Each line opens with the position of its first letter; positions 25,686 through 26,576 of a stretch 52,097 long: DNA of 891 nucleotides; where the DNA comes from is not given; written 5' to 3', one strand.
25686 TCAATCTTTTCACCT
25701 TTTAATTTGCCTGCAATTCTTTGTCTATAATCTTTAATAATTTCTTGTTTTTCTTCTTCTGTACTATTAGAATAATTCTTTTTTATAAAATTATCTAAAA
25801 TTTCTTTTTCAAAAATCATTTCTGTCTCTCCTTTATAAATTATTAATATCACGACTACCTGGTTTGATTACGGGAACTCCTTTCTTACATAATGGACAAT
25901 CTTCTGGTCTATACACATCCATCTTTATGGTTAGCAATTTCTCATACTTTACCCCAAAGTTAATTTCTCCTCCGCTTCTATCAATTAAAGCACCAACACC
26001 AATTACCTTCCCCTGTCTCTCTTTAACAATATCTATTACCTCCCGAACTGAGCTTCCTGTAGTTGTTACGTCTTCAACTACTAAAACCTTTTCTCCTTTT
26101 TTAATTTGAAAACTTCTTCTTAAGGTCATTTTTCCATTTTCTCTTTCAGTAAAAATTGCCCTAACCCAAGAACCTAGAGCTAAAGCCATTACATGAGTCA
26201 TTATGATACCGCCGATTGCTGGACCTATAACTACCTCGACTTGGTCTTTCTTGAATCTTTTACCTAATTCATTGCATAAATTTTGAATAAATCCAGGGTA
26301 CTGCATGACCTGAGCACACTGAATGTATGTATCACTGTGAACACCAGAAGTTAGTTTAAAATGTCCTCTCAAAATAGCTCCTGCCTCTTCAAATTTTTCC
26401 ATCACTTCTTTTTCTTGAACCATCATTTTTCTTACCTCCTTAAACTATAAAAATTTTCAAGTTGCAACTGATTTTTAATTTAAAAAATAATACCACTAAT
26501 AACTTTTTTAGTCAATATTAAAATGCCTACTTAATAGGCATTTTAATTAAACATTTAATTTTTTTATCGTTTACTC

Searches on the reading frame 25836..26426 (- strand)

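Call 35: search_protein_families(library=ncbifam, proteins=[window:25836-26426:-], max_evalue=0.01)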
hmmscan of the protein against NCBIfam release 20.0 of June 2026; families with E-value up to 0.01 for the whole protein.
window:25836-26426:- (197 aa): 28 families (the best 25 are shown)
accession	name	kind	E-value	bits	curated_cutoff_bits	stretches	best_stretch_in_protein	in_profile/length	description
TIGR01367.1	pyrE_Therm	equivalog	2.5e-63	213.1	150.25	1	8-192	2-187/187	orotate phosphoribosyltransferase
TIGR00336.1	pyrE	equivalog_domain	1.8e-19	70.2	106.8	1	14-157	5-156/173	orotate phosphoribosyltransferase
NF002620.0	PRK02277.1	subfamily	2.9e-14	53.2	115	1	31-168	53-198/201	orotate phosphoribosyltransferase-like protein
NF006328.0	PRK08558.1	equivalog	2.4e-12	47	184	2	106-154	171-219/238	adenine phosphoribosyltransferase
TIGR01743.1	purR_Bsub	equivalog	3.8e-11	42.5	258.7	1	99-168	183-251/268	pur operon repressor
NF001729.0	PRK00455.1-3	equivalog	9.8e-10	38.2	245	1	23-141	34-156/231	orotate phosphoribosyltransferase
NF002633.0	PRK02304.1-2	equivalog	5.5e-09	36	224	1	41-149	27-149/172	adenine phosphoribosyltransferase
NF006671.0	PRK09219.1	equivalog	1.8e-08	34.1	177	1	92-151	99-157/192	xanthine phosphoribosyltransferase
TIGR01090.1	apt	equivalog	4.7e-08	33.3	185.85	1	107-149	105-147/169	adenine phosphoribosyltransferase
TIGR01203.1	HGPRTase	equivalog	4.2e-07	29.9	150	1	94-157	69-132/167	hypoxanthine phosphoribosyltransferase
NF004034.0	PRK05500.1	equivalog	4.2e-07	28.9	656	1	13-151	295-433/478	bifunctional orotidine-5'-phosphate decarboxylase/orotate phosphoribosyltransferase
NF010382.0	PRK13809.1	equivalog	5.9e-07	29.1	208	1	7-154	12-161/210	orotate phosphoribosyltransferase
NF002636.0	PRK02304.1-5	equivalog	6.1e-07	29.1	125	1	107-149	113-155/176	adenine phosphoribosyltransferase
NF002635.0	PRK02304.1-4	subfamily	1.8e-06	27.6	146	1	107-169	111-176/188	adenine phosphoribosyltransferase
NF005592.0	PRK07322.1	subfamily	2.8e-06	26.8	143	1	107-149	116-158/180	adenine phosphoribosyltransferase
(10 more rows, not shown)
